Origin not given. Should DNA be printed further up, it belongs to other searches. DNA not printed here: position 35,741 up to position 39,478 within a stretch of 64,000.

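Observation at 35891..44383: Two tandem giant 17-residue-repeat proteins, the second being a >1600-aa VirB10 homologue (CagY/DotG-like architecture with a different repeat)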

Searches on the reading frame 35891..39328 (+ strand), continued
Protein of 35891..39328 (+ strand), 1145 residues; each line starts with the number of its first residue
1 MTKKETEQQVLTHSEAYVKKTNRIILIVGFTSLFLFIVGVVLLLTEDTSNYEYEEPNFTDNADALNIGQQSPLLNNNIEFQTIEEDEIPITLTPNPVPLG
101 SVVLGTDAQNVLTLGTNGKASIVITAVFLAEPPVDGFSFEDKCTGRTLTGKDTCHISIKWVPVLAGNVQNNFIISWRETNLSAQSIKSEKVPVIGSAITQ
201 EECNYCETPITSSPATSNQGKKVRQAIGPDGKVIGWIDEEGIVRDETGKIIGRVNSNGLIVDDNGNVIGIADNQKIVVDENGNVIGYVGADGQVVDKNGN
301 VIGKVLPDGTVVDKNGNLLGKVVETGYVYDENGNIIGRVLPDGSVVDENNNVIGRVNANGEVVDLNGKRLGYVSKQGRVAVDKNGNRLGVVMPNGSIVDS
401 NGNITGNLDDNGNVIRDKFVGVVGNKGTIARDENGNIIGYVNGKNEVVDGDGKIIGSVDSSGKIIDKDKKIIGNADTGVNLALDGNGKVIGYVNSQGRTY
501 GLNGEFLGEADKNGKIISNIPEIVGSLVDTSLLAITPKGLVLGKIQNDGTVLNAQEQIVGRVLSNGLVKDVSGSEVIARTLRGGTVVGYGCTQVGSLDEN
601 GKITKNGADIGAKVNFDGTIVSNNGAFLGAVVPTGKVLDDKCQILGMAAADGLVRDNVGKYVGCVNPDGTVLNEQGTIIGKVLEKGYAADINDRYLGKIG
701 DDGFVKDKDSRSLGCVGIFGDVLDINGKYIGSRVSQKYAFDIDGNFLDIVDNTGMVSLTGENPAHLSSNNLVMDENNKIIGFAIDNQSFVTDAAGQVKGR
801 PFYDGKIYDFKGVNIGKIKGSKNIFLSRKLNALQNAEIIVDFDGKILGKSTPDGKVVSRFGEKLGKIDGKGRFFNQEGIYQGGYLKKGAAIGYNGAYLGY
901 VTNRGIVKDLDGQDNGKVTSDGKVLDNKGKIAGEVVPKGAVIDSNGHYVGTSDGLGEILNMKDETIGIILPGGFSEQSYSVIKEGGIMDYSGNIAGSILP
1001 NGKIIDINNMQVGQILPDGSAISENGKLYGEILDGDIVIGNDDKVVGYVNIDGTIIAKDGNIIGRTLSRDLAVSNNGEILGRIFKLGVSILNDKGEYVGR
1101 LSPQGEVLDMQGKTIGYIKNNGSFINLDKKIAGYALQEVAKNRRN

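Call 44: predict_structure(alignment_id=A1)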
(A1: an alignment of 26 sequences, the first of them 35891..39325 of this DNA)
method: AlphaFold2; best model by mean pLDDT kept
length: 1145 residues; sequences in the alignment: 26
mean_pLDDT: 79.8   pTM: 0.66
mean pLDDT of the five models: 79.8, 79.1, 76.3, 75.7, 74.2
residues with pLDDT >= 90: 204; 70-90: 804; 50-70: 56; < 50: 81
segments of 3 or more residues with pLDDT < 50: 1-17, 44-86, 205-220, 1142-1145
pLDDT, mean of each block of 10 residues (from residue 1): 32 45 72 75 41 29 25 26 49 84 78 84 87 80 85 87 79 88 81 82 43 34 71 77 81 79 81 80 78 74 75 71 79 73 81 81 79 76 81 77 75 77 85 80 83 83 85 84 80 84 78 78 79 88 85 85 85 84 86 83 83 89 88 87 86 81 90 87 85 81 82 89 89 87 86 76 80 88 89 89 90 86 85 91 90 85 90 89 92 88 91 91 87 88 90 90 89 84 87 87 85 88 88 90 89 86 88 90 89 82 87 86 87 73 43
secondary structure, 60 per line:
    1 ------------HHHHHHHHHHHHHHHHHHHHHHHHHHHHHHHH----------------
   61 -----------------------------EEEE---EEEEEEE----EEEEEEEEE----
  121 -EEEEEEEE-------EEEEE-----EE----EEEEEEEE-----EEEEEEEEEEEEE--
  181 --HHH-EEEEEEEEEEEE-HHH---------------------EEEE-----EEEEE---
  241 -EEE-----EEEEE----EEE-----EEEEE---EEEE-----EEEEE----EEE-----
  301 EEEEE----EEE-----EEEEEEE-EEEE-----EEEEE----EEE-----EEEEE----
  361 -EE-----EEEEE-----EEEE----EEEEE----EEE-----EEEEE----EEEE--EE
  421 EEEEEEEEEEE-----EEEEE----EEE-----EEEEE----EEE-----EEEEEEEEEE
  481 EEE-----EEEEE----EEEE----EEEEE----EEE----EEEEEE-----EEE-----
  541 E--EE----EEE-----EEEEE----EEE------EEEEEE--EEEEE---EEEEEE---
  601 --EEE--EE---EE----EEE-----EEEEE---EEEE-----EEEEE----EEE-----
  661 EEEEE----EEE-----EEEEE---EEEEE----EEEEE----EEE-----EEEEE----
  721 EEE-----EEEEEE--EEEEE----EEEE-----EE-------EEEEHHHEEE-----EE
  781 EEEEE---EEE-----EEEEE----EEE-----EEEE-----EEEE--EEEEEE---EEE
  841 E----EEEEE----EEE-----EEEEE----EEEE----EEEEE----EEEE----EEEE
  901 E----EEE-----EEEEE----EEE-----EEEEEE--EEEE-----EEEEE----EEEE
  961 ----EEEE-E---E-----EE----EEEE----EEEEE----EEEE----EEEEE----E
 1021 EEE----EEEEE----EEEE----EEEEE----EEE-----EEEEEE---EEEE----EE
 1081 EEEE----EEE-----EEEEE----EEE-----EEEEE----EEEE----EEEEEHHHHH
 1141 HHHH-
elements in order (helices of 4 or more, strands of 3 or more residues): H13-44 E90-93 E97-103 E108-116 E122-129 E137-141 E153-160 E166-178 E187-198 E224-227 E233-237 E242-244 E250-254 E259-261 E267-271 E275-278 E284-288 E293-295 E301-305 E310-312 E318-324 E326-329 E335-339 E344-346 E352-356 E369-373 E379-382 E387-391 E396-398 E404-408 E413-416 E419-431 E437-441 E446-448 E454-458 E463-465 E471-483 E489-493 E498-501 E506-510 E515-517 E522-527 E533-535 E550-552 E558-562 E567-569 E576-581 E584-588 E592-597 E603-605 E619-621 E627-631 E635-638 E644-648 E653-655 E661-665 E670-672 E678-682 E686-690 E695-699 E704-706 E712-716 E721-723 E729-734 E737-741 E746-749 E764-767 E771-773 E779-785 E789-791 E797-801 E806-808 E814-817 E823-826 E829-834 E838-841 E846-850 E855-857 E863-867 E872-875 E880-884 E889-892 E897-901 E906-908 E914-918 E923-925 E931-936 E939-942 E948-952 E957-960 E965-968 E986-989 E994-998 E1003-1006 E1011-1015 E1020-1023 E1028-1032 E1037-1040 E1045-1049 E1054-1056 E1062-1067 E1071-1074 E1079-1084 E1089-1091 E1097-1101 E1106-1108 E1114-1118 E1123-1126 E1131-1135 H1136-1144

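Call 48: fold_search(model_id=the predicted structure, library=pdb)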
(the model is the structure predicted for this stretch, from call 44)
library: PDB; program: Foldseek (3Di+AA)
matches with E <= 10: 1825; with E <= 0.001: 252
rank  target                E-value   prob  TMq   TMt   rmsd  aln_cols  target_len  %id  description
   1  7edd                  9.8e-09  0.63  0.09  0.08  30.0      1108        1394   10  Crystal structure of a serine protease from Streptococcus pyogenes (released 2021-05-12)
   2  7som_J                3.2e-08  1.00  0.09  0.14   5.6       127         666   14  Ciliary C2 central pair apparatus isolated from Chlamydomonas reinhardtii (released 2022-04-13)
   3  2e6j_MODEL_1_A        1.1e-07  1.00  0.08  0.69   3.3       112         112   14  Solution structure of the C-terminal PapD-like domain from human HYDIN protein (released 2007-07-03)
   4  7sqc_O1               1.2e-07  1.00  0.09  0.15   3.2       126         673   17  Ciliary C1 central pair apparatus isolated from Chlamydomonas reinhardtii (released 2022-04-13)
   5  4aq1_A                1.7e-07  0.98  0.09  0.13  24.9       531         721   12  Structure of the SbsB S-layer protein of Geobacillus stearothermophilus PV72p2 in complex with nanobody KB6 (released 2012-06-13)
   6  7sqc_2A               1.9e-07  1.00  0.08  0.12  22.1       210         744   13  Ciliary C1 central pair apparatus isolated from Chlamydomonas reinhardtii (released 2022-04-13)
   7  9ijj_h                2.1e-07  1.00  0.08  0.06   3.4       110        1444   15  In situ structure of the central apparatus in mouse sperm axoneme. (released 2025-06-04)
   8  6fvi                  2.3e-07  1.00  0.10  0.64   6.0       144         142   11  ASH / PapD-like domain of human CEP192 (PapD-like domain 7) (released 2019-03-20)
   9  7sqc_M1               2.4e-07  1.00  0.09  0.17  10.4       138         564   15  Ciliary C1 central pair apparatus isolated from Chlamydomonas reinhardtii (released 2022-04-13)
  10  7sqc_F0               2.7e-07  1.00  0.08  0.27   3.5       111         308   19  Ciliary C1 central pair apparatus isolated from Chlamydomonas reinhardtii (released 2022-04-13)
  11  9fh8_H                2.7e-07  1.00  0.07  0.26  12.8       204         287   16  Crystal structure of the SPD-2 domain of Apis dorsata CEP192 (released 2025-03-26)
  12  7sqc_O0               3.5e-07  1.00  0.09  0.09   3.2       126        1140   17  Ciliary C1 central pair apparatus isolated from Chlamydomonas reinhardtii (released 2022-04-13)
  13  2ys4_MODEL_1_A        3.5e-07  1.00  0.08  0.60  10.0       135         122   16  Solution structure of the N-terminal PapD-like domain of HYDIN protein from human (released 2008-04-08)
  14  4aq1_C                3.7e-07  0.98  0.09  0.14  24.7       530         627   12  Structure of the SbsB S-layer protein of Geobacillus stearothermophilus PV72p2 in complex with nanobody KB6 (released 2012-06-13)
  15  7sqc_T0               4.0e-07  1.00  0.08  0.17  10.2       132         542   13  Ciliary C1 central pair apparatus isolated from Chlamydomonas reinhardtii (released 2022-04-13)
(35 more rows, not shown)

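Call 54: find_encoding_contigs(protein=P0165, flank=10000, max_places=3)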
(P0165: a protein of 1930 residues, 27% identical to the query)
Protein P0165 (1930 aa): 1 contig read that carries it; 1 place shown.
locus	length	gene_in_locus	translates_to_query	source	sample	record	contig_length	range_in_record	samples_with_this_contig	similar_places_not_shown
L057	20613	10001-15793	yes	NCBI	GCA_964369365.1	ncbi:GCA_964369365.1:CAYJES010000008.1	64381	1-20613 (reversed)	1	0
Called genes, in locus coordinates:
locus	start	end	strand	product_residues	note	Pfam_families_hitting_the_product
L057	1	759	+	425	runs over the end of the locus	PF00675:Peptidase_M16 (weak), PF05193:Peptidase_M16_C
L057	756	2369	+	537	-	PF00342:PGI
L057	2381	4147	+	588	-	PF02518:HATPase_c, PF13589:HATPase_c_3, PF01119:DNA_mis_repair, PF08676:MutL_C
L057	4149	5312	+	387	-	PF01966:HD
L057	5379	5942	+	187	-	-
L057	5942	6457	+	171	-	-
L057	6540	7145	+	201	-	PF00588:SpoU_methylase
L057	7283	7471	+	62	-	-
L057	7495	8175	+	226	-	PF04335:VirB8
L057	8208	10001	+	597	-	PF03524:CagX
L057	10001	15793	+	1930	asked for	PF12396:DUF3659 (faint), PF21784:Bflower (faint), PF21785:Bflower_2, PF03743:TrbI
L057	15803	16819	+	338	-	PF00437:T2SSE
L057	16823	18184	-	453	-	PF13306:LRR_5 (weak)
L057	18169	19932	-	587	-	-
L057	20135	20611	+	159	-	?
